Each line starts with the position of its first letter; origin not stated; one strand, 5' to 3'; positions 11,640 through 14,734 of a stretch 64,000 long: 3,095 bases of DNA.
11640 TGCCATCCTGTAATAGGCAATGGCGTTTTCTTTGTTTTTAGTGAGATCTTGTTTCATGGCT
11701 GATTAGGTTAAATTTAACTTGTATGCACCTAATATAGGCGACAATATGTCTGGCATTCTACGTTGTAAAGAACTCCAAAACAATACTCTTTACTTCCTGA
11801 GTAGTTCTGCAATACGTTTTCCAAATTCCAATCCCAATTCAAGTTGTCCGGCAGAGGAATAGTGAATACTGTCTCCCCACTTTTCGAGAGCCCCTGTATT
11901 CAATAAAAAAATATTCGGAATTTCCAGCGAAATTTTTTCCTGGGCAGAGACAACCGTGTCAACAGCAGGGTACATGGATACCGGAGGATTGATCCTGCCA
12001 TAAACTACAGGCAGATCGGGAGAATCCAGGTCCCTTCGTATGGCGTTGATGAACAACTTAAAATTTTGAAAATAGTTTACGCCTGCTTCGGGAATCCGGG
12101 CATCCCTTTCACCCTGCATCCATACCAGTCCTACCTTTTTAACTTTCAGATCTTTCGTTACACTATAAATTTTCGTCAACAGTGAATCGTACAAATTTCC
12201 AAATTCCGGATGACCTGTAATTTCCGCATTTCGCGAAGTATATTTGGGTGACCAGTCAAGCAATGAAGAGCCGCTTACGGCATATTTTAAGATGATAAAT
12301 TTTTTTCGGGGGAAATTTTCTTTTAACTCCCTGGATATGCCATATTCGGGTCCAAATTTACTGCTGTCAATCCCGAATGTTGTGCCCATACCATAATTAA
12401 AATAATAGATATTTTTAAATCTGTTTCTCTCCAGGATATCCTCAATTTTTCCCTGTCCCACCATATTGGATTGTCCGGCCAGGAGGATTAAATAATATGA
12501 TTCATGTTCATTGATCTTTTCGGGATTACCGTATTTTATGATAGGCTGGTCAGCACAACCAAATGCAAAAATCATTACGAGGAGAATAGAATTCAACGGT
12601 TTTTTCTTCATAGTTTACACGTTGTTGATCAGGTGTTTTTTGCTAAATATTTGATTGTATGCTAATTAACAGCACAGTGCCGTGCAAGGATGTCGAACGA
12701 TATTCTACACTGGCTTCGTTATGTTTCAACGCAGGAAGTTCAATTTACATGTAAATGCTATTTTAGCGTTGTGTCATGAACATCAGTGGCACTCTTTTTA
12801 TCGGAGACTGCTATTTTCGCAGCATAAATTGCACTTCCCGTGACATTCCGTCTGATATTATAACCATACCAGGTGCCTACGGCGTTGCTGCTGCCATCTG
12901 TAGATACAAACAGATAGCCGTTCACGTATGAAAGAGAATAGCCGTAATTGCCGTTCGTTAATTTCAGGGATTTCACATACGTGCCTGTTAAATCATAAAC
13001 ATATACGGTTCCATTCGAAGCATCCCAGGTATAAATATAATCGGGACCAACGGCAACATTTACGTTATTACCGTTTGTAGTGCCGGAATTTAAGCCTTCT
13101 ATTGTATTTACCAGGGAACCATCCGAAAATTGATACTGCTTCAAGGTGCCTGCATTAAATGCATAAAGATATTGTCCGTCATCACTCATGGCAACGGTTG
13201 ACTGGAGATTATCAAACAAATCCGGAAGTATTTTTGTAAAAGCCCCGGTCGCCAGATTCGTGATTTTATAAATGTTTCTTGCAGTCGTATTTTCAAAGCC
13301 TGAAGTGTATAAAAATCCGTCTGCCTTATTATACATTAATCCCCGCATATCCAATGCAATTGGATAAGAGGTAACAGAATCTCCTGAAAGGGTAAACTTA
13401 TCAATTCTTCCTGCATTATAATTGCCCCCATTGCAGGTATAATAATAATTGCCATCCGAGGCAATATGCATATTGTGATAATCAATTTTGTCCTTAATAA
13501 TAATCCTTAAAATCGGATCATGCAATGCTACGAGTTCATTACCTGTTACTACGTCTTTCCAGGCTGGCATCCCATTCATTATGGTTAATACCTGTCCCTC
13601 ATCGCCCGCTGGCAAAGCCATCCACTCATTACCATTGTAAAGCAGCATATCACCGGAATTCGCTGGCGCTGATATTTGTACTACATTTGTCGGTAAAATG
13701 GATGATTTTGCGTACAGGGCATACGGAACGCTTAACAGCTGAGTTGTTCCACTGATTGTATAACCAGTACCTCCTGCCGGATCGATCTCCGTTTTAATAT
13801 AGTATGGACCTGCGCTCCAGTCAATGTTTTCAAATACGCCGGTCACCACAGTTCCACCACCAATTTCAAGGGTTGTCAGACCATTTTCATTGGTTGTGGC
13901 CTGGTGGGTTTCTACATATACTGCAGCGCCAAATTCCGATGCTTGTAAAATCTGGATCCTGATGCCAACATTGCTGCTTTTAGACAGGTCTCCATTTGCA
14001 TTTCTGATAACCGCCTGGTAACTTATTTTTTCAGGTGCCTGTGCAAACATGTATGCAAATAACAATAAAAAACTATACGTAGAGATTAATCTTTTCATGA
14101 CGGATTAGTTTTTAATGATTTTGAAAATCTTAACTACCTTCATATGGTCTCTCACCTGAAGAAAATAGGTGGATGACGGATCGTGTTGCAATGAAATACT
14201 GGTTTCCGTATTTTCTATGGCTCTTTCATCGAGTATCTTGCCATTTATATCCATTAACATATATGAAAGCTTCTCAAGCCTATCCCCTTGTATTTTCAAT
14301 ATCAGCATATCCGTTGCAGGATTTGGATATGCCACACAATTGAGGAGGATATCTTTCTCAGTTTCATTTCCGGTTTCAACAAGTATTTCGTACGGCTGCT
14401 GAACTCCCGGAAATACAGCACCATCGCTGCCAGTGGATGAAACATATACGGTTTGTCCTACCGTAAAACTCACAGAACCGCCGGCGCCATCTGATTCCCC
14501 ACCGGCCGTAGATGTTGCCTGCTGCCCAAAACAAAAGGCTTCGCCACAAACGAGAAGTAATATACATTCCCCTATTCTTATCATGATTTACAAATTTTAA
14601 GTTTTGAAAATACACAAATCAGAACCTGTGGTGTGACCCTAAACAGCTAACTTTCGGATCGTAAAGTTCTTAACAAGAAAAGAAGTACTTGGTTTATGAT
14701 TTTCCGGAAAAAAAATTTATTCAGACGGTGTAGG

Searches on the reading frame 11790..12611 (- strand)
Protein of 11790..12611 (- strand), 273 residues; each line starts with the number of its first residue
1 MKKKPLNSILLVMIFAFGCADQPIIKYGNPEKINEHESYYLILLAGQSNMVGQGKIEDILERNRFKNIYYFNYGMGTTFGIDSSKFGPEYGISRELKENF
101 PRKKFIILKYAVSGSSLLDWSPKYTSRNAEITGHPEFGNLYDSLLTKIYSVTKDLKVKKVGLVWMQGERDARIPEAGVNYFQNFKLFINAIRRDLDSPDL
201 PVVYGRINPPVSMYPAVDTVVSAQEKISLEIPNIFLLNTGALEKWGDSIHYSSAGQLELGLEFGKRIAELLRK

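Call 66: search_protein_families(library=pfam, proteins=[window:11790-12611:-], max_evalue=0.00001)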
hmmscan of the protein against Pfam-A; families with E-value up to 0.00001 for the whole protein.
window:11790-12611:- (273 aa): 1 family
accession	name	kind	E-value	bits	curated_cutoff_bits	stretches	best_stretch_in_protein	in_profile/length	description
PF03629.24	SASA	-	1.5e-30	106.9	24.8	1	41-266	4-223/226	Carbohydrate esterase, sialic acid-specific acetylesterase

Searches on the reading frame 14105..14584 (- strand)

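Call 66: search_protein_families(library=pfam, proteins=[window:14105-14584:-], max_evalue=0.00001)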
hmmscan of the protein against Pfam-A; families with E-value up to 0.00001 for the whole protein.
window:14105-14584:- (159 aa): 1 family
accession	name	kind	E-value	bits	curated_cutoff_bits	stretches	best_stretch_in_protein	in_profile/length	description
PF18962.6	Por_Secre_tail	-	2.2e-09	37.9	27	1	86-151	2-69/75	Secretion system C-terminal sorting domain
